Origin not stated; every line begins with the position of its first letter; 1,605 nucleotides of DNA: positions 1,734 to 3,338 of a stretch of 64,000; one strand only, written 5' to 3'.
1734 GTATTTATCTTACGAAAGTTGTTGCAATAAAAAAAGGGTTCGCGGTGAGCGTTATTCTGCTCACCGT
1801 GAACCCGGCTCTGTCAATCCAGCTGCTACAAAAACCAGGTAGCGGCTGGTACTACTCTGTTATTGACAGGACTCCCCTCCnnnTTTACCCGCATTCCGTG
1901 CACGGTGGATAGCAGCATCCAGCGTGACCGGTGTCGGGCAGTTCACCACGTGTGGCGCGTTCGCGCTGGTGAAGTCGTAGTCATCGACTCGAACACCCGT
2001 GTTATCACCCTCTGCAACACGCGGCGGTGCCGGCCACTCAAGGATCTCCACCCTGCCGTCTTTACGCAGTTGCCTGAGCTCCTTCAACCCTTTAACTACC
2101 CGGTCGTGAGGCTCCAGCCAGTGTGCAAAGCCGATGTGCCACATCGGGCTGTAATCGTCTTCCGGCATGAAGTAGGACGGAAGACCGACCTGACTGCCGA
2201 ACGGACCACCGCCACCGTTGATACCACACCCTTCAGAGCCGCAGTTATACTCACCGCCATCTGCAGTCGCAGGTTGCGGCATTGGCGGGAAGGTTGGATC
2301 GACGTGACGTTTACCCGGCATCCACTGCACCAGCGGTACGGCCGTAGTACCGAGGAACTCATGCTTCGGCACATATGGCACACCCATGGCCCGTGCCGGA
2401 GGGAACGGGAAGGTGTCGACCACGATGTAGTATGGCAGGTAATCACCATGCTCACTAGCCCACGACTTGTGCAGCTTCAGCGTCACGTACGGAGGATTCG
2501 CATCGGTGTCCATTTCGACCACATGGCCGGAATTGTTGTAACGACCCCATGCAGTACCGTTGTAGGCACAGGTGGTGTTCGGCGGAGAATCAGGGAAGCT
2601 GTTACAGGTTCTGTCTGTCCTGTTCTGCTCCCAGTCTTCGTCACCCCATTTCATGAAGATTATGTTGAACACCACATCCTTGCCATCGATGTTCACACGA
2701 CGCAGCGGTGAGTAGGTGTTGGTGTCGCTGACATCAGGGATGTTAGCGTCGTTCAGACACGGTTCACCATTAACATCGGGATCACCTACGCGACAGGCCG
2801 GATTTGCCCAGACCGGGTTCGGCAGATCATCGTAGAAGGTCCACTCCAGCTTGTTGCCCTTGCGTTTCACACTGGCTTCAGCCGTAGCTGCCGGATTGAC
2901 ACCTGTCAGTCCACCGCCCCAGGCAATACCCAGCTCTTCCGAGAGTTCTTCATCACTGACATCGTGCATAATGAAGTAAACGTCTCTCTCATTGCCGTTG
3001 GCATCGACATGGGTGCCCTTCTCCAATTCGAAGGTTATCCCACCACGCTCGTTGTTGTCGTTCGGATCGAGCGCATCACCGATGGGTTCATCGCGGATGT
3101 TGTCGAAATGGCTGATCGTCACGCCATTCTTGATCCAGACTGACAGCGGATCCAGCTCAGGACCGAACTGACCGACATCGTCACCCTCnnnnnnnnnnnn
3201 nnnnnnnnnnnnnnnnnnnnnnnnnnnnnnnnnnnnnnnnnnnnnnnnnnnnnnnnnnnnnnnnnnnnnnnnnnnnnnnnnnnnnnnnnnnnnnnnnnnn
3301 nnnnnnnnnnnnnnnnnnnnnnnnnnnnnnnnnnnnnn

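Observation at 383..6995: Giant lipoprotein multicopper oxidase with a dedicated Sco-cytochrome c-PCuAC chaperone fusion and a divergent Crp/Fnr regulator: candidate extracellular metal-oxidase system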

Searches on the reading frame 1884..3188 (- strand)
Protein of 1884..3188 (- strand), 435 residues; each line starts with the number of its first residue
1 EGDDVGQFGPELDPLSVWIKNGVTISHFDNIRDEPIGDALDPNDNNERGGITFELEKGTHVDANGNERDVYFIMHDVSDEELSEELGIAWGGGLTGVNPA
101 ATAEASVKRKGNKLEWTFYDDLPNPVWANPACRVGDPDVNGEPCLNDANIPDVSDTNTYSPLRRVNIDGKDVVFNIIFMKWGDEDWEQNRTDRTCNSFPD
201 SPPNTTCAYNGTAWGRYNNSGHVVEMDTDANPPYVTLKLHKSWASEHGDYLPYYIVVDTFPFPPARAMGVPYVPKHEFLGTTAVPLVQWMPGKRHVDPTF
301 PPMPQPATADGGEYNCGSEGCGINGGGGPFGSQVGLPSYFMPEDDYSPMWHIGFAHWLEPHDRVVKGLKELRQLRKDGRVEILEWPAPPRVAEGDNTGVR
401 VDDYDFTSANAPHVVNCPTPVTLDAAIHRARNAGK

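Call 61: search_protein_representatives(protein=window:1884-3188:-)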
Query: 435 residues. Proteins with E-value up to 0.001 (for the whole library): 67; up to 1e-10: 36; up to 1e-30: 13. The best 67 are listed.
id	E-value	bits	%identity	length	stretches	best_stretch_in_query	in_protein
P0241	6.5e-110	384.7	61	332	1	67-432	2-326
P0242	2.5e-97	343.2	51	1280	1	2-431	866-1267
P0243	3.0e-83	296.8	47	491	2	156-427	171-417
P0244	6.1e-75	269.4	48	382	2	31-292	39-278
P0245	2.3e-74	267.5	58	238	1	194-434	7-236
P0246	2.1e-61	224.7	62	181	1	175-368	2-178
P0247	1.1e-58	215.8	75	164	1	96-233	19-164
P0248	1.5e-57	212.0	65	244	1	225-412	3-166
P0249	1.0e-56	209.3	71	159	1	74-213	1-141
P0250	3.8e-50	187.6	58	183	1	74-269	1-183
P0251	3.0e-32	128.6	49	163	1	14-182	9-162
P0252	4.9e-32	127.9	42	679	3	52-290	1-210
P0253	1.1e-31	126.8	61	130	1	319-432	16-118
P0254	1.6e-30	122.9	61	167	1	325-433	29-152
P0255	1.2e-28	116.7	62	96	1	341-432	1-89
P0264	8.6e-15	71.0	38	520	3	43-193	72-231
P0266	1.6e-13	66.9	41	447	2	41-281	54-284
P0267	4.0e-13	65.5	36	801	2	46-362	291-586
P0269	1.9e-12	63.3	34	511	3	34-277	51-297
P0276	1.0e-10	57.6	33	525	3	39-198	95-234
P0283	8.5e-08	47.9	31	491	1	47-359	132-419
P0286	1.2e-06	44.1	34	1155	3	221-286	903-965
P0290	2.8e-06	42.9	35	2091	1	47-357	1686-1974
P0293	1.1e-05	40.9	34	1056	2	47-193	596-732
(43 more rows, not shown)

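Call 63: search_protein_families(library=pfam, proteins=[P0264, P0266, P0269, P0276, P0283, P0267, P0290, P0286, P0293, P0252], max_evalue=0.001)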
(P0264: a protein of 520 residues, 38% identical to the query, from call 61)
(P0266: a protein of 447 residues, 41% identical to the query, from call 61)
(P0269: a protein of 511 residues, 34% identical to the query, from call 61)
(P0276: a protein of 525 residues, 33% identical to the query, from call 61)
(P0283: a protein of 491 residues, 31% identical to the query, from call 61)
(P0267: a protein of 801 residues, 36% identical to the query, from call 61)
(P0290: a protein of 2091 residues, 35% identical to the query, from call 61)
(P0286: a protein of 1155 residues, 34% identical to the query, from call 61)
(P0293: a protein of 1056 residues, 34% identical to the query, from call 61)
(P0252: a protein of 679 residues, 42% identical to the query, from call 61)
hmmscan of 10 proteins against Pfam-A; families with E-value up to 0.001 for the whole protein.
P0264 (520 aa): 1 family
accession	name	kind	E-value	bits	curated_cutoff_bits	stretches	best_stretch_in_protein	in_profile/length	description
PF24298.1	DUF7482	-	2.4e-18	67.2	27.5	1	296-393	143-233/257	Domain of unknown function (DUF7482)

P0266 (447 aa): 1 family
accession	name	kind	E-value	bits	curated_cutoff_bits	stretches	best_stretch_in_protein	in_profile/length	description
PF24298.1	DUF7482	-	1e-21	78.3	27.5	2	162-337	104-235/257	Domain of unknown function (DUF7482)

P0269 (511 aa): 1 family
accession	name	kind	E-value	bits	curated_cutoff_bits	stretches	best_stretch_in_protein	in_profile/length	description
PF24298.1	DUF7482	-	2.4e-23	83.6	27.5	1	86-352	3-236/257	Domain of unknown function (DUF7482)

P0276 (525 aa): 1 family
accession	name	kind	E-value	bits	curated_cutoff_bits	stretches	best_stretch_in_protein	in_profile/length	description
PF24298.1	DUF7482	-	1.3e-06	28.8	27.5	0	122-202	4-99/257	Domain of unknown function (DUF7482)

P0283 (491 aa): 1 family
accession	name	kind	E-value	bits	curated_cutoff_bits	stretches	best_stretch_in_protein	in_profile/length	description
PF24298.1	DUF7482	-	2.5e-11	44.3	27.5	1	149-415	2-233/257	Domain of unknown function (DUF7482)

P0267 (801 aa): 1 family
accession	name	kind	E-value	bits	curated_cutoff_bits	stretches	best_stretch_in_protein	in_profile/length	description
PF24298.1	DUF7482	-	1.9e-14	54.5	27.5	1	380-583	63-237/257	Domain of unknown function (DUF7482)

P0290 (2091 aa): 2 families
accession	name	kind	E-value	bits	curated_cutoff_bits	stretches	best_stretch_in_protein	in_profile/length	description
PF07732.21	Cu-oxidase_3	-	1e-20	74.4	21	1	347-437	29-113/119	Multicopper oxidase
PF24298.1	DUF7482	-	2.2e-17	64.1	27.5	1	1704-1975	5-236/257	Domain of unknown function (DUF7482)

P0286 (1155 aa): 1 family
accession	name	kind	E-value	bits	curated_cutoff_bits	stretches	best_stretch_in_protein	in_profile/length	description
PF24298.1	DUF7482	-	5.4e-96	321.7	27.5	2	846-1032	78-257/257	Domain of unknown function (DUF7482)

P0293 (1056 aa): 1 family
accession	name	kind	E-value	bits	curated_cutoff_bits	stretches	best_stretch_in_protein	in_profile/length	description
PF24298.1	DUF7482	-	4.2e-09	36.9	27.5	0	604-646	148-190/257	Domain of unknown function (DUF7482)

P0252 (679 aa): 1 family
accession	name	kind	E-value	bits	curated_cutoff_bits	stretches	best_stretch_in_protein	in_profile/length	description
PF24298.1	DUF7482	-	7.9e-22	78.6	27.5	1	114-275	103-253/257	Domain of unknown function (DUF7482)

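Call 67: search_protein_families(library=ncbifam, proteins=[P0290], max_evalue=0.00001)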
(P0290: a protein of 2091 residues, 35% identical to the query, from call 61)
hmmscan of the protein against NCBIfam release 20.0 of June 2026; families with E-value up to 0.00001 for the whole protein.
P0290 (2091 aa): 1 family
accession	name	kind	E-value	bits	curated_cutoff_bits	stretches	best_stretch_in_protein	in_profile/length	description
NF041487.1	copper_ox_MnxG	equivalog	8.2e-44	149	3100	2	544-661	422-520/1894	manganese-oxidizing multicopper oxidase MnxG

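Call 69: predict_structure(alignment_id=A4)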
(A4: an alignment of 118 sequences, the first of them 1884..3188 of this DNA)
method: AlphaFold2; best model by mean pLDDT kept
length: 435 residues; sequences in the alignment: 118
mean_pLDDT: 93.9   pTM: 0.92
mean pLDDT of the five models: 93.9, 93.8, 92.6, 92.0, 91.8
residues with pLDDT >= 90: 382; 70-90: 42; 50-70: 7; < 50: 4
segments of 3 or more residues with pLDDT < 50: none
pLDDT, mean of each block of 10 residues (from residue 1): 53 93 91 91 82 98 97 98 96 96 97 95 98 92 95 98 97 98 98 92 91 96 98 97 91 97 98 98 96 95 95 91 93 88 90 97 96 98 97 96 96 97 93 79
secondary structure, 60 per line:
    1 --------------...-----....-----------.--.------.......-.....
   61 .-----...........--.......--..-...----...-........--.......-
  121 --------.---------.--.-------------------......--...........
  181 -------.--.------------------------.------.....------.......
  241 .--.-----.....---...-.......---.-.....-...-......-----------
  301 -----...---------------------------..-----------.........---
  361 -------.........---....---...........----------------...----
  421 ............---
elements in order: E15-17 E23-26 E48-54 E56-61 E67-77 H80-86 E103-110 E113-119 E162-167 E170-180 E223-227 E234-241 E250-254 E258-260 H262-268 H274-278 E284-289 E349-357 H368-376 E380-383 H387-397 E414-416 E421-424 H425-432

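Call 74: fold_search(model_id=the predicted structure, library=pdb)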
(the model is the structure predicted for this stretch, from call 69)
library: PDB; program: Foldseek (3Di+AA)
matches with E <= 10: 79; with E <= 0.001: 0
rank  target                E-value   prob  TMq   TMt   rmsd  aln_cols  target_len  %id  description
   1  8iuf_FX               1.1e+00  0.11  0.07  0.12  10.0        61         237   16  Cryo-EM structure of Euglena gracilis super-complex I+III2+IV, composite (released 2024-02-28)
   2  3kc3_B                1.2e+00  0.02  0.07  0.09  14.8       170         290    6  MK2 complexed to inhibitor N4-(7-(benzofuran-2-yl)-1H-indazol-5-yl)pyrimidine-2,4-diamine (released 2010-01-12)
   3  3kc3_F                1.4e+00  0.02  0.06  0.08  15.1       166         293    7  MK2 complexed to inhibitor N4-(7-(benzofuran-2-yl)-1H-indazol-5-yl)pyrimidine-2,4-diamine (released 2010-01-12)
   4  7skm_C                1.7e+00  0.06  0.06  0.08   9.3        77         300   12  Complex between S. aureus aureolysin and wt IMPI. (released 2022-01-26)
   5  9i05_Ab               1.9e+00  0.01  0.05  0.07  17.8        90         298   22  Cryo-EM structure of the large subunit of the mitochondrial ribosome from Toxoplasma gondii (released 2025-06-11)
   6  9evy_C                2.5e+00  0.01  0.06  0.15  15.9       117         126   13  SARS-CoV-2 Nucleocapsid N-terminal domain (NTD) mutant E136D (released 2024-11-20)
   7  2pef                  2.6e+00  0.10  0.05  0.05   7.0        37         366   16  Crystal Structure of a Thermophilic Serpin, Tengpin, in the Latent State (released 2007-06-19)
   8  8rmc_I                2.8e+00  0.06  0.08  0.23  10.3       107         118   13  Structure of the FDX2-bound core ISC complex (proximal conformation) (released 2024-12-18)
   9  7str_C                3.1e+00  0.01  0.06  0.15  16.5       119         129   13  Crystal Structure of Human Fab S24-1063 in the Complex with the N-teminal Domain of Nucleocapsid Protein from SARS CoV (released 2022-08-10)
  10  3kc3_C                3.5e+00  0.01  0.08  0.11  19.9       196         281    8  MK2 complexed to inhibitor N4-(7-(benzofuran-2-yl)-1H-indazol-5-yl)pyrimidine-2,4-diamine (released 2010-01-12)
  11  8rmd_I                4.1e+00  0.09  0.05  0.20   9.3        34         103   20  Structure of the FDX2-bound core ISC complex (distal conformation) (released 2024-12-18)
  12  7skl_A                4.1e+00  0.03  0.06  0.08   9.0        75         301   12  Complex between S. aureus aureolysin and IMPI mutant I57I (released 2022-01-26)
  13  8c5w                  4.1e+00  0.01  0.05  0.04  10.3        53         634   21  Crystal Structure of Penicillin-binding Protein 3 (PBP3) from Staphylococcus Epidermidis in complex with Cefotaxime (released 2023-12-13)
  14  5z53_D                4.1e+00  0.01  0.05  0.08  15.6        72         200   14  Crystal structure of a cyclase Filc from Fischerella sp. in complex with cyclo-L-Arg-D-Pro (released 2018-12-19)
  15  6yba_F                4.1e+00  0.01  0.07  0.04  29.9       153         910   14  HAdV-F41 Capsid (released 2021-03-10)
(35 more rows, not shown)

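Call 76: find_encoding_contigs(protein=P0269, flank=6000, max_places=3)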
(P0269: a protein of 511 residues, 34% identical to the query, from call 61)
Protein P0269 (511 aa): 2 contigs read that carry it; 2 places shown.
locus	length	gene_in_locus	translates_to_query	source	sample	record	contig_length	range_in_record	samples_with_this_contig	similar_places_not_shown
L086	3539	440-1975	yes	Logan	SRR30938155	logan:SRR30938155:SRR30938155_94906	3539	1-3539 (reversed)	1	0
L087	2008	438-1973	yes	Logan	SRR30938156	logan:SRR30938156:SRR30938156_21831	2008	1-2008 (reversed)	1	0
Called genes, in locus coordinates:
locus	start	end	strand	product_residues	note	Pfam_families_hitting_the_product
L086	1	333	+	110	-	?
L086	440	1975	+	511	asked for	PF24298:DUF7482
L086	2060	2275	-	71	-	-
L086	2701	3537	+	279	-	?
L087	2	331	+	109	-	?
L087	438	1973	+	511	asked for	PF24298:DUF7482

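Call 77: find_encoding_contigs(protein=P0290, flank=8000, max_places=2)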
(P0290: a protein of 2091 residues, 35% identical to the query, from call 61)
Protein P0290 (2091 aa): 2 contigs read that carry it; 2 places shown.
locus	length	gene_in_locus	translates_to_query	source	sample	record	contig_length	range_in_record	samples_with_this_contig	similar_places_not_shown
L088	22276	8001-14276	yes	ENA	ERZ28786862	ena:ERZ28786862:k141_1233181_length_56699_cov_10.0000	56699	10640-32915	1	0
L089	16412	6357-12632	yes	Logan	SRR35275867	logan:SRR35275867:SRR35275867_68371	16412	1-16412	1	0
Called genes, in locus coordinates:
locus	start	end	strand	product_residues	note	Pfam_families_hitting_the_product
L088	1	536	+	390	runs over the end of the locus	-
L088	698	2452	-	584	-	PF08534:Redoxin, PF00578:AhpC-TSA, PF13905:Thioredoxin_8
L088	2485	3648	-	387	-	PF14306:PUA_2, PF01747:ATP-sulfurylase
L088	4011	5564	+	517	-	PF00675:Peptidase_M16 (weak), PF05193:Peptidase_M16_C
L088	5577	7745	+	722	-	PF00675:Peptidase_M16, PF05193:Peptidase_M16_C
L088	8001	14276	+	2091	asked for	PF07732:Cu-oxidase_3, PF24298:DUF7482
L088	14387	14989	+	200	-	PF00578:AhpC-TSA, PF02630:SCO1-SenC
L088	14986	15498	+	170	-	PF04314:LpqE-like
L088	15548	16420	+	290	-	-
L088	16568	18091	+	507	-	PF04389:Peptidase_M28, PF01546:Peptidase_M20 (weak)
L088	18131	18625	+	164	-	PF07883:Cupin_2, PF02311:AraC_binding (weak), PF05899:Cupin_3 (faint)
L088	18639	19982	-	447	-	PF00209:SNF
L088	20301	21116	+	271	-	PF01522:Polysacc_deac_1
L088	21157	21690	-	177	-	-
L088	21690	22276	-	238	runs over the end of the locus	PF03483:B3_4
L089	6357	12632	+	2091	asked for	PF07732:Cu-oxidase_3, PF24298:DUF7482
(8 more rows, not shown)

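Call 78: find_encoding_contigs(protein=P0266, flank=6000, max_places=2)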
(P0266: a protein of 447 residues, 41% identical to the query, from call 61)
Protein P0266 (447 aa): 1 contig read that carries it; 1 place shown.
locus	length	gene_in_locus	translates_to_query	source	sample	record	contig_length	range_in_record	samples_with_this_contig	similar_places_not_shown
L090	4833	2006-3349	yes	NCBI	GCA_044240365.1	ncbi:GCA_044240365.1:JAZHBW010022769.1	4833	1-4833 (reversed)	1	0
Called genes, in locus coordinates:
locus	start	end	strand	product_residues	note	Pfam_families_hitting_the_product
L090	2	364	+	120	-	?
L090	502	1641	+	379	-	PF00578:AhpC-TSA, PF08534:Redoxin, PF13640:2OG-FeII_Oxy_3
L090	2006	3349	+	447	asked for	PF24298:DUF7482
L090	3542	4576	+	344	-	PF14226:DIOX_N, PF03171:2OG-FeII_Oxy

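Call 79: find_encoding_contigs(protein=P0283, flank=6000, max_places=2)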
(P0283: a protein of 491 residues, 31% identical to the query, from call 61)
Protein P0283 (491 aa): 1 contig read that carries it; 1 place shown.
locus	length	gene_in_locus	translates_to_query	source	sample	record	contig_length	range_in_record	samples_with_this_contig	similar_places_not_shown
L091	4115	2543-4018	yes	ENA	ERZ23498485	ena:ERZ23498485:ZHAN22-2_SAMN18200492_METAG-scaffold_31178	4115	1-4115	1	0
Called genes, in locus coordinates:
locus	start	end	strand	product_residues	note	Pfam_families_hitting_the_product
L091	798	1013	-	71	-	-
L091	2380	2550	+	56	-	-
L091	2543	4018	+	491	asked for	PF24298:DUF7482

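Call 92: fold_search(model_id=the predicted structure, library=viral)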
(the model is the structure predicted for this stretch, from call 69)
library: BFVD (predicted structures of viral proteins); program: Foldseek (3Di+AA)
matches with E <= 10: 143; with E <= 0.001: 0
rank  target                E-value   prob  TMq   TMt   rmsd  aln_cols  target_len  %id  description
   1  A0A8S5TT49            1.4e+00  0.02  0.07  0.08  18.8       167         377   10  Uncharacterized protein [CrAss-like virus sp. ct3KQ27]
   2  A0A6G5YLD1            1.7e+00  0.02  0.06  0.14  16.8       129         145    7  (no name in the UniProt tables at hand)
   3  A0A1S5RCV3            2.0e+00  0.05  0.06  0.22   8.8        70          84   16  Uncharacterized protein [Lactobacillus phage P1]
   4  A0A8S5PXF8            2.1e+00  0.02  0.07  0.12  13.2       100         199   16  Uncharacterized protein [Siphoviridae sp. ct2vX3]
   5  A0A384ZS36            2.1e+00  0.01  0.06  0.04  18.5       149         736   15  Uncharacterized protein [Vibrio phage YC]
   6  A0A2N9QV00            2.3e+00  0.01  0.07  0.06  15.1       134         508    9  (no name in the UniProt tables at hand)
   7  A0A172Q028            2.7e+00  0.01  0.08  0.08  19.1       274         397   10  Uncharacterized protein [Acinetobacter phage vB_AbaM_ME3]
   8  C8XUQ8                3.0e+00  0.04  0.07  0.27   8.3        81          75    9  Hypothetical phage protein [Shigella phage Ag3]
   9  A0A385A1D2            3.0e+00  0.00  0.04  0.04  19.8       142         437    8  (no name in the UniProt tables at hand)
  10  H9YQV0                4.1e+00  0.04  0.06  0.26   9.7        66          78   17  (no name in the UniProt tables at hand)
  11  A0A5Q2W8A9            4.1e+00  0.02  0.05  0.07  11.8        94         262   14  (no name in the UniProt tables at hand)
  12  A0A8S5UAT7            4.1e+00  0.01  0.07  0.18  15.6       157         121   10  Uncharacterized protein [Siphoviridae sp. ctlIg4]
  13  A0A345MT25            4.3e+00  0.03  0.05  0.16  10.4        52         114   15  Uncharacterized protein [crAssphage sp. isolate ctbg_1]
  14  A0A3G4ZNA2            4.3e+00  0.01  0.06  0.06  16.2       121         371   11  Nudix hydrolase domain-containing protein [Terrestrivirus sp.]
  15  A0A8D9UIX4            4.3e+00  0.01  0.06  0.04  20.1       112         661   12  G [Viola verecunda virus 1]
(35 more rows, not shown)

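Call 94: find_homologous_proteins(query=A5, max_evalue=0.00001)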
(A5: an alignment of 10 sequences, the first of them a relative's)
Query A5 (10 sequences) (447 aa, profile of the alignment): 113 proteins with E <= 0.00001 among 8000 candidates.
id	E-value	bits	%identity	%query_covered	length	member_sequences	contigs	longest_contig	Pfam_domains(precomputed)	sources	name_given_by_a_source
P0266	2.5e-181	622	100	100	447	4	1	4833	PF24298.2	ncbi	-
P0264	2.3e-174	599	42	86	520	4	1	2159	PF24298.2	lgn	-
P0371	3.4e-172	592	78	97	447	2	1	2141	PF24298.2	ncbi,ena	-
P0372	2.2e-171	589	78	97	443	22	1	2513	PF24298.2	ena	-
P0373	3.5e-167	575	81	90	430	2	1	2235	PF24298.2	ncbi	-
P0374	4.0e-167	575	77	97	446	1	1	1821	PF24298.2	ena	-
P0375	1.8e-165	569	72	95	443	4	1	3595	PF24298.2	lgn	-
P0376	1.2e-164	567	78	94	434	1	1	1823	PF24298.2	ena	-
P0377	3.0e-164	565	75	97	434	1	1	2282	PF24298.2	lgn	-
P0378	1.7e-160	553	43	87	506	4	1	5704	PF24298.2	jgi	jgi:hypothetical protein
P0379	3.0e-160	552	73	96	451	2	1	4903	PF24298.2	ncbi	-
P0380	3.3e-160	552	75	91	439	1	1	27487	PF24298.2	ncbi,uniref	ncbi:MAG: hypothetical protein V7735_13415 [Photobacterium frigidiphilum]|uniref:DUF7482 domain-cont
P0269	3.4e-160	552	44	87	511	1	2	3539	PF24298.2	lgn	-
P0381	3.9e-160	552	71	94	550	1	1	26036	PF24298.2,PF18962.8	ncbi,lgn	ncbi:MAG: T9SS type A sorting domain-containing protein [bacterium]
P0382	6.5e-160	551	69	95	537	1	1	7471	PF24298.2,PF18962.8,PF13860.13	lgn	-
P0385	3.9e-159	548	60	96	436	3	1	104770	PF24298.2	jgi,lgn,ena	-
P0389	2.6e-157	542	68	96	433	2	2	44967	PF24298.2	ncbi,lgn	ncbi:MAG: hypothetical protein ACE5E9_07990 [Nitrospinaceae bacterium]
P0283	7.0e-150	518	38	74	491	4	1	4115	PF24298.2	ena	-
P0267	3.0e-144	499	50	89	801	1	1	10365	PF24298.2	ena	-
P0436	8.6e-131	455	53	94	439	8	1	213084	PF24298.2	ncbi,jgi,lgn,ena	-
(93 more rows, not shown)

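Call 95: find_encoding_contigs(protein=P0436, flank=6000, max_places=1)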
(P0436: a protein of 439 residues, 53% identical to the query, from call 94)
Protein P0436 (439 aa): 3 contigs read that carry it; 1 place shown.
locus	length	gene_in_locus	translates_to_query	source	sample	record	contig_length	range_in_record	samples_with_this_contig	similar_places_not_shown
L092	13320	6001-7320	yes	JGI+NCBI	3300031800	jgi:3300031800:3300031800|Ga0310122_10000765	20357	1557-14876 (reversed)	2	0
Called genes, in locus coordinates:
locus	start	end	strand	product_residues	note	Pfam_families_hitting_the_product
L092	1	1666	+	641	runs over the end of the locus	PF01807:Zn_ribbon_DnaG, PF08275:DNAG_N, PF01751:Toprim, PF13155:Toprim_2, PF13362:Toprim_3 (weak), PF13662:Toprim_4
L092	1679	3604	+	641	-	PF03979:Sigma70_r1_1, PF00140:Sigma70_r1_2, PF04542:Sigma70_r2, PF04539:Sigma70_r3, PF04545:Sigma70_r4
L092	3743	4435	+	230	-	PF24481:CT398_CC, PF02591:Zn_ribbon_9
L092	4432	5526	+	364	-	-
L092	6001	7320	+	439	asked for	PF24298:DUF7482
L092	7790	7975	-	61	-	-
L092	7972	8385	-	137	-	PF20382:DUF6677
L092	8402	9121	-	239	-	PF00005:ABC_tran, PF13304:AAA_21 (faint)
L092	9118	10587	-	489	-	PF10502:Peptidase_S26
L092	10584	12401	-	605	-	PF00009:GTP_EFTU, PF03144:GTP_EFTU_D2 (weak), PF14492:EFG_III (weak), PF00679:EFG_C, PF06421:LepA_C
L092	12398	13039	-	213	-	PF01725:Ham1p_like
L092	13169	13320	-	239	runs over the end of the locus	PF01138:RNase_PH, PF03725:RNase_PH_C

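Call 96: find_encoding_contigs(protein=P0385, flank=6000, max_places=1)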
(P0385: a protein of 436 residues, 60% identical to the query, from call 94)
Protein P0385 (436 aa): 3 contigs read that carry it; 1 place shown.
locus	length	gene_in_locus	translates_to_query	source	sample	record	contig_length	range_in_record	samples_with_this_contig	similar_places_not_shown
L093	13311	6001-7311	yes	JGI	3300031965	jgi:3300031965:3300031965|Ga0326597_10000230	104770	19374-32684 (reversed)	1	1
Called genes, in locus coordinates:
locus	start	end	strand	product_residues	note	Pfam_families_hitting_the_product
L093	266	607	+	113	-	-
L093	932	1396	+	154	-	-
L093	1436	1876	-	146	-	PF01451:LMWPc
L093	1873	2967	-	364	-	PF01384:PHO4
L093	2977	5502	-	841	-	PF04055:Radical_SAM, PF01209:Ubie_methyltran, PF13847:Methyltransf_31, PF08241:Methyltransf_11, PF08242:Methyltransf_12, PF13649:Methyltransf_25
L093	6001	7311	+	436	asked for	PF24298:DUF7482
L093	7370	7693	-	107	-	PF02518:HATPase_c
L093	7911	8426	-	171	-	PF00672:HAMP, PF00512:HisKA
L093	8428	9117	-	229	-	PF00072:Response_reg, PF00486:Trans_reg_C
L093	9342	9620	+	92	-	PF00027:cNMP_binding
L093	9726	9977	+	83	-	PF01527:HTH_Tnp_1 (weak)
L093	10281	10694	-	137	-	PF01850:PIN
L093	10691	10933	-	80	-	PF02604:PhdYeFM_antitox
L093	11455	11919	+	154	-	-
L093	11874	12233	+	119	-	-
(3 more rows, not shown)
